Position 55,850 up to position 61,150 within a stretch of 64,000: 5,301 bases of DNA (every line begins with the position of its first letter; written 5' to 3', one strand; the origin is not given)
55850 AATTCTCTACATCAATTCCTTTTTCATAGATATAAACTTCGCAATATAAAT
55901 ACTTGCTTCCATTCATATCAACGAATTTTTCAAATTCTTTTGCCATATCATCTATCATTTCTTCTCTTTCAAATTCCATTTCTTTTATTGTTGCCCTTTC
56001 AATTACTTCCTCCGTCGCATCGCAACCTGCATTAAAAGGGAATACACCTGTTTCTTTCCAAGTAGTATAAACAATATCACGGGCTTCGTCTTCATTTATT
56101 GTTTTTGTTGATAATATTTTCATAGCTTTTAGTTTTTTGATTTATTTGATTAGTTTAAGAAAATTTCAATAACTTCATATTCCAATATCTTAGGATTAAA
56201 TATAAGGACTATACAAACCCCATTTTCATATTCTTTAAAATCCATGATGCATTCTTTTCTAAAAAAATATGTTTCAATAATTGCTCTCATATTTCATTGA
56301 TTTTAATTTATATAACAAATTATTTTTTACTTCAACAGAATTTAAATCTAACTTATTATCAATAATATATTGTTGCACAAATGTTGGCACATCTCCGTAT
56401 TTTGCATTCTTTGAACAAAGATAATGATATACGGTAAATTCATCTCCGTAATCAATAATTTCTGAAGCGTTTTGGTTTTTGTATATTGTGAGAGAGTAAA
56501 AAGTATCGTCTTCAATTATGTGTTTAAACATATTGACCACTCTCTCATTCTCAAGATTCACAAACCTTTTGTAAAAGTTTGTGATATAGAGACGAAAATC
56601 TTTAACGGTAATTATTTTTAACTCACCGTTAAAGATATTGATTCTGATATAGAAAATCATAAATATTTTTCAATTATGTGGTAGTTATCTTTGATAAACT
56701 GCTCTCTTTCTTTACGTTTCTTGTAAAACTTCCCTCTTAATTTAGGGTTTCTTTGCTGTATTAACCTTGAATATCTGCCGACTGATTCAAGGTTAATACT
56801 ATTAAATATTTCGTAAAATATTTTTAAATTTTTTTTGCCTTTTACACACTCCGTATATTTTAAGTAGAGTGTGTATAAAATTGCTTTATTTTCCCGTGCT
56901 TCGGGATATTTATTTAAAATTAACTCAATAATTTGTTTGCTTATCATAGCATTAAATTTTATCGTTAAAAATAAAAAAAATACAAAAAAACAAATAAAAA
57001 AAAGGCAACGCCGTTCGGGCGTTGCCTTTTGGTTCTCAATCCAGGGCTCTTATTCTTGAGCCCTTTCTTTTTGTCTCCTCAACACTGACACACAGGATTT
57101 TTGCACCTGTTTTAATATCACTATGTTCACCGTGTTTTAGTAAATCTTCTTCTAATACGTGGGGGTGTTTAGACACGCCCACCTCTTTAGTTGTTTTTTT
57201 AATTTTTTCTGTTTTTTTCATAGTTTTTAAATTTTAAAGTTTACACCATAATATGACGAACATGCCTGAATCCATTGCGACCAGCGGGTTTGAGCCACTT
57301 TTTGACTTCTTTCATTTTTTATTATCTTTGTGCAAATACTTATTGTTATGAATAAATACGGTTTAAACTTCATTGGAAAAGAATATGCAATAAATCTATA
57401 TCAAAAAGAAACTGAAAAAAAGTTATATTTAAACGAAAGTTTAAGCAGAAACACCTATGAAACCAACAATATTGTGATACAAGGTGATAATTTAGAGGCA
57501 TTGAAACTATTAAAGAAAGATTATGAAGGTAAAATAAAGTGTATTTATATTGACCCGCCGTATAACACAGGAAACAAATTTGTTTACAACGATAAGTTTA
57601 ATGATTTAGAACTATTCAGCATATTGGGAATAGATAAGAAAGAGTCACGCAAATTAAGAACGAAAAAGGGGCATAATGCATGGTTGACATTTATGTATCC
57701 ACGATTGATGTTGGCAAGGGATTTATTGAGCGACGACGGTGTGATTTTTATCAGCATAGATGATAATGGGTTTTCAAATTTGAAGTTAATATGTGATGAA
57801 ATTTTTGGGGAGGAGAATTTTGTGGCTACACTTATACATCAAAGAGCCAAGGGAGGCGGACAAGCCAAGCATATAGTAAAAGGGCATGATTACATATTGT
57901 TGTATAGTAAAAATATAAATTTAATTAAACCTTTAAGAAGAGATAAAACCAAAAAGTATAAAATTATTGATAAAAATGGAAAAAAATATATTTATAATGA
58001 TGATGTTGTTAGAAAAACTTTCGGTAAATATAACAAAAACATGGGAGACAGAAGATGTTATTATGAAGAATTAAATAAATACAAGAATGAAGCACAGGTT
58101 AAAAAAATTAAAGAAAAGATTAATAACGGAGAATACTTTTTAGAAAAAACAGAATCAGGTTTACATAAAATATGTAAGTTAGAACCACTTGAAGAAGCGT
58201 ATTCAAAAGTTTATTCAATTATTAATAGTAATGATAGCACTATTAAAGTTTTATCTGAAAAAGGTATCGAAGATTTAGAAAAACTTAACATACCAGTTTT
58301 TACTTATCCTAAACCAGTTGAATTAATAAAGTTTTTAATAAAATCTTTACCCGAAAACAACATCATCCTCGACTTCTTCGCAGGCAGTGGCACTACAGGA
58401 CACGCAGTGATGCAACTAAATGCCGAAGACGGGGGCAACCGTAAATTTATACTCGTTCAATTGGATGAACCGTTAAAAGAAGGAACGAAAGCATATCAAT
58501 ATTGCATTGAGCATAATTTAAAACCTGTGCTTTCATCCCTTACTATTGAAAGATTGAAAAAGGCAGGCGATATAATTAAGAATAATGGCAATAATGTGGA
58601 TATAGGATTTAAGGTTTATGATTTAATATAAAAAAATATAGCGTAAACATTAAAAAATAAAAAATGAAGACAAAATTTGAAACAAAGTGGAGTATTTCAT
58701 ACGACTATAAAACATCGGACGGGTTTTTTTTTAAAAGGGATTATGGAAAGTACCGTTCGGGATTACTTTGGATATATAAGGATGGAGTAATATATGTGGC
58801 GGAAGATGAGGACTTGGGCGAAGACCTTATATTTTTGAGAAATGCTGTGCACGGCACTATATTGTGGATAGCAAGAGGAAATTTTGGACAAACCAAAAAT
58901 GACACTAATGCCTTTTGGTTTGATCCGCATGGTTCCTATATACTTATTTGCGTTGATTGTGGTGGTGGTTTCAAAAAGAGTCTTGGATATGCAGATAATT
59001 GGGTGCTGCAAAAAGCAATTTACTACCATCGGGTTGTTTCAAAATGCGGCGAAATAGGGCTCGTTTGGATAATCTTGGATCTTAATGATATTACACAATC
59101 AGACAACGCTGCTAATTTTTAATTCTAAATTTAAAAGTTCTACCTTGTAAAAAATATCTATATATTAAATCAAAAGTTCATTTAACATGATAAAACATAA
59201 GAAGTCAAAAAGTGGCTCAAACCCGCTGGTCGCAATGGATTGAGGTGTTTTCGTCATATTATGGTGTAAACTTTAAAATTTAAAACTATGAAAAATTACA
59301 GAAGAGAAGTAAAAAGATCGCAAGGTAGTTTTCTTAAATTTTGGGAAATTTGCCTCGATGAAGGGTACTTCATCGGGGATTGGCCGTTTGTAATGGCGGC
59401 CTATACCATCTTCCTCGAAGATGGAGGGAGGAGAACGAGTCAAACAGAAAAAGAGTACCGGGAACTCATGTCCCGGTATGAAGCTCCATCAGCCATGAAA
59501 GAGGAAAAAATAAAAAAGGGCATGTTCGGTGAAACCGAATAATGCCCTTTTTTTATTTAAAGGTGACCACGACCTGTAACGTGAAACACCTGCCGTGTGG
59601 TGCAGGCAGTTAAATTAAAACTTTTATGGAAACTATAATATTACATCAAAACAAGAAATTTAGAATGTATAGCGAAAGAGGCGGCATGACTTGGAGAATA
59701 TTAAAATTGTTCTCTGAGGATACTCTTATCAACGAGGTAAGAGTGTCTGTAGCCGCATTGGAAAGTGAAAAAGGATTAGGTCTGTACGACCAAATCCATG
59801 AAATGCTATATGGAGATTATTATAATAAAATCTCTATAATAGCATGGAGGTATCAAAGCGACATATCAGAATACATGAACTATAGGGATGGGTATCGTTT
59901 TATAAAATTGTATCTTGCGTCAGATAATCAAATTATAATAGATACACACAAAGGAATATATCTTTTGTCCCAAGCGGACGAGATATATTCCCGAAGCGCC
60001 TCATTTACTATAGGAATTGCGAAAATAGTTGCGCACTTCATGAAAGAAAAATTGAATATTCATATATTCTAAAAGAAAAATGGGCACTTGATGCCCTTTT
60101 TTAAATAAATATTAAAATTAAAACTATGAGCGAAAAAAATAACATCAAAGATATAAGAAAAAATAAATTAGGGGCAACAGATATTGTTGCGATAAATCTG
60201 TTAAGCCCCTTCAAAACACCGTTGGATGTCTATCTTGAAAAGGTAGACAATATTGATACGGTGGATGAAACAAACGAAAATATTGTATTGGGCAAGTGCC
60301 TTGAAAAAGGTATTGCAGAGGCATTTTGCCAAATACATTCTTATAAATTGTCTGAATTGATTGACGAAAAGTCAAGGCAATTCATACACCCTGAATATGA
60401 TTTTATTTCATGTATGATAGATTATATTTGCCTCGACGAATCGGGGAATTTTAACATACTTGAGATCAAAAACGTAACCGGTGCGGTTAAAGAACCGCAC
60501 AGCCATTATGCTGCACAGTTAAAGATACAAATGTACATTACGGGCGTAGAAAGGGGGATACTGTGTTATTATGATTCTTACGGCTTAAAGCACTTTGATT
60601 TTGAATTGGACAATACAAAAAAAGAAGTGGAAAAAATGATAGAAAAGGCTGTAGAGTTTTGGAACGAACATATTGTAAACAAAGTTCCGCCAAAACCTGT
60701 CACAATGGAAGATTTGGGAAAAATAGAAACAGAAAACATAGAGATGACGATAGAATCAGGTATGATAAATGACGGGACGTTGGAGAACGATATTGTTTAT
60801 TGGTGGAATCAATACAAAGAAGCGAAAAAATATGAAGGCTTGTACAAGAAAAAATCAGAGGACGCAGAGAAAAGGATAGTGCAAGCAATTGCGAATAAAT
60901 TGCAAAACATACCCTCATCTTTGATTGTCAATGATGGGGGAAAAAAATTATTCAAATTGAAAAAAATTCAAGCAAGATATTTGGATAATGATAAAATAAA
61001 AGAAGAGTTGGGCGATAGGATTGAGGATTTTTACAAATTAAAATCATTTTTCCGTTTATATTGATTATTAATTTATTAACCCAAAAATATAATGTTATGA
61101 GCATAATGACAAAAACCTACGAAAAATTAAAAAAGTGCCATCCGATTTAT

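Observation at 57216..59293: Inverted repeats of about 95 bp (roughly 94 % identical) flanking a beta-class MTase plus an unknown 152-aa ORF; each repeat carries the 5' leader and start codon of an outward-facing gene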

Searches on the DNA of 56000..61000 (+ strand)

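Call 9: search_dna_similar(query=window:56000-61000:+, collection=phages, mode=near, max_rows=30)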
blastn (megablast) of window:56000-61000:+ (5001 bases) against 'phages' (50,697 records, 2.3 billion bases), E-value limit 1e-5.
No match.

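Call 18: search_rna_families(source=window, start=56900, end=59700, threshold=evalue, max_evalue=5)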
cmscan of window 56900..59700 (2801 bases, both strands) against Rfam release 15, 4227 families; matches with E-value up to 5: 12.
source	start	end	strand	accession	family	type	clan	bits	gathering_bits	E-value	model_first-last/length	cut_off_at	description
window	56937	57035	+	RF04182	GibS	Gene; sRNA;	-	31.4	115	0.092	1-142/142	no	GibS sRNA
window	56931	57035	-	RF01796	frnS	Gene; sRNA;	-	25.5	60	0.18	1-119/119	no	Fumarate/nitrate reductase regulator sRNA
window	57417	57476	+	RF03091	Clostridium-PBP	Gene; sRNA;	-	24.4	94.4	3.1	1-73/73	no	Clostridium-PBP RNA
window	56973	57061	-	RF01770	rimP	Cis-reg; leader;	-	24.1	47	0.63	1-102/102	no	Gammaprotebacteria rimP leader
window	59468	59561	+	RF02029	sraA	Gene; sRNA;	-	23.5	56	1.4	1-95/95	no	sraA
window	59189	59299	-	RF04319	BTncRNA_FopS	Gene; sRNA;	-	21.6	56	3.3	1-71/71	no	Bacteroidetes FopS (family of paralogous sRNAs)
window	59486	59590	+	RF02854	Ysr100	Gene; sRNA;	-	19.3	47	2.1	1-120/120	no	Yersinia sRNA 100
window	59508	59558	-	RF04164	MIR1507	Gene; miRNA;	-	19.2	73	0.62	23-83/107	no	MIR1507 microRNA precursor family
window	58532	58626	+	RF03025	RT-4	Gene; sRNA;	-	19.2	73.5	4.3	1-118/118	no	RT-4 RNA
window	57000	57028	-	RF02054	STnc420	Gene; sRNA;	-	19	70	2.9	26-54/58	no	Salmonella enterica sRNA STnc420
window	58848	58921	-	RF02908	rli30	Gene; antisense;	-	19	41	2.9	1-116/116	no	Listeria sRNA rli30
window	56992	57088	-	RF02055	STnc380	Gene; sRNA;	-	17.1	60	4.1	1-108/108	no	Enterobacterial sRNA STnc380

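Call 73: search_rna_families(sources=[L006, L002], threshold=evalue, max_evalue=0.1)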
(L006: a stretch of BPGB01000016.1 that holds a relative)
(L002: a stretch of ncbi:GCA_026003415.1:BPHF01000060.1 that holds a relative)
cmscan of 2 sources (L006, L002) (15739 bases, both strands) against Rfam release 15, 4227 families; matches with E-value up to 0.1: 0.
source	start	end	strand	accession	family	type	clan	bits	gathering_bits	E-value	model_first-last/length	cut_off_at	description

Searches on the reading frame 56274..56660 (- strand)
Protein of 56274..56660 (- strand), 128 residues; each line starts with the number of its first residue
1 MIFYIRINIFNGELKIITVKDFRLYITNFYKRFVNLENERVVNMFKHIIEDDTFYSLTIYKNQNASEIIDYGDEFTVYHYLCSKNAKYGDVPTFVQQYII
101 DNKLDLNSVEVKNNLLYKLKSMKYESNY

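Call 11: search_protein_families(library=pfam, proteins=[window:56274-56660:-], max_evalue=0.01)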
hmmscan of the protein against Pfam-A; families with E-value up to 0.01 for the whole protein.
window:56274-56660:- (128 aa): 1 family
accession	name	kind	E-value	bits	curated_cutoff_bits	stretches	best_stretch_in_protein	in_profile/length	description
PF20545.3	DUF6759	-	0.0061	17.1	27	1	32-100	25-89/94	Domain of unknown function (DUF6759)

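Call 12: search_protein_families(library=phrogs, proteins=[window:56274-56660:-], max_evalue=0.01)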
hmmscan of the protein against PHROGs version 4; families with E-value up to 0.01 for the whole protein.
window:56274-56660:- (128 aa): 0 families

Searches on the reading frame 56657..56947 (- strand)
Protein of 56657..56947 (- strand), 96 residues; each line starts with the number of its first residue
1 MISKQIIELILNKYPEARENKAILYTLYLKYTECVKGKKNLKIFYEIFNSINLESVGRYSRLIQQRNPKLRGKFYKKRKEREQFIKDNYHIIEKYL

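Call 11: search_protein_families(library=pfam, proteins=[window:56657-56947:-], max_evalue=0.01)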
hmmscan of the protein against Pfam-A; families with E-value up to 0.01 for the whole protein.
window:56657-56947:- (96 aa): 1 family
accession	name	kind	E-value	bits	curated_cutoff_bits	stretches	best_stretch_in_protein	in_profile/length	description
PF22205.1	Csm6_6H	-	0.0041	17.6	27.6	0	37-76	2-42/93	Csm6 6H domain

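Call 12: search_protein_families(library=phrogs, proteins=[window:56657-56947:-], max_evalue=0.01)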
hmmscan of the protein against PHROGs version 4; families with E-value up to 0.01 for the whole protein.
window:56657-56947:- (96 aa): 1 family
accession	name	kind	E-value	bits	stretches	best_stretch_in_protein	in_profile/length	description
phrog_24961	-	unknown function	0.007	16.8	1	4-90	8-83/234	-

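Call 29: find_encoding_contigs(protein=window:56657-56947:-, flank=8000, max_places=10)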
Protein window:56657-56947:- (96 aa): no gene with exactly this product is on record in the collection.

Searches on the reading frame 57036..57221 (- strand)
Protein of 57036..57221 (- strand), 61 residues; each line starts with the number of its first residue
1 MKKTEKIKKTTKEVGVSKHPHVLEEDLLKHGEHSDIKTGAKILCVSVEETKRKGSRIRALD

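Call 11: search_protein_families(library=pfam, proteins=[window:57036-57221:-], max_evalue=0.01)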
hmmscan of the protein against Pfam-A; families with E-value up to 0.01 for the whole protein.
window:57036-57221:- (61 aa): 0 families

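Call 12: search_protein_families(library=phrogs, proteins=[window:57036-57221:-], max_evalue=0.01)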
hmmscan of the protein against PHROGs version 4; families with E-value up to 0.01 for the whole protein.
window:57036-57221:- (61 aa): 0 families

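Call 21: find_encoding_contigs(protein=window:57036-57221:-, flank=8000, max_places=10)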
Protein window:57036-57221:- (61 aa): no gene with exactly this product is on record in the collection.

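Call 43: find_homologous_proteins(query=A4, max_evalue=0.01)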
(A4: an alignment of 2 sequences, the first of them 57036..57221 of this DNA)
Query A4 (2 sequences) (61 aa, profile of the alignment): 2 proteins with E <= 0.01 among 22 candidates.
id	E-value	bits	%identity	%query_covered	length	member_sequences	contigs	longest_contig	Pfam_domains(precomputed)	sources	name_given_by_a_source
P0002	3.3e-36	141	100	100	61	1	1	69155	-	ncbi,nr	ncbi:MAG: hypothetical protein KatS3mg096_647 [Candidatus Parcubacteria bacterium]|nr:MAG: hypotheti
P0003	3.0e-35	138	80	80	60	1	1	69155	-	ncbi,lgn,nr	ncbi:MAG: hypothetical protein KatS3mg096_634 [Candidatus Parcubacteria bacterium]|nr:MAG: hypotheti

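Call 44: find_encoding_contigs(protein=P0003, flank=10000, max_places=10)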
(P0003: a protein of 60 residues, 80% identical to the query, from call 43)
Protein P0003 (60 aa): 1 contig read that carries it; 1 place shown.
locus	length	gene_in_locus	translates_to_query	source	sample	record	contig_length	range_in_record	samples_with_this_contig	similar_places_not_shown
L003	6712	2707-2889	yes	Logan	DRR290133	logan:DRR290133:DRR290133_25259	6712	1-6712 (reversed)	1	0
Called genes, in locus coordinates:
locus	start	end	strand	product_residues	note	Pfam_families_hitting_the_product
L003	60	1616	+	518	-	PF01170:UPF0020 (weak), PF20473:MmeI_Mtase (faint), PF07669:Eco57I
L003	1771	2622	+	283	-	-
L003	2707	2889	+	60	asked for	-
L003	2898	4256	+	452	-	PF01743:PolyA_pol, PF01966:HD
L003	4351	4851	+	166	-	-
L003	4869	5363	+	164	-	-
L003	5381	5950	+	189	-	-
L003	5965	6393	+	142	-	-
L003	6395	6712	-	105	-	?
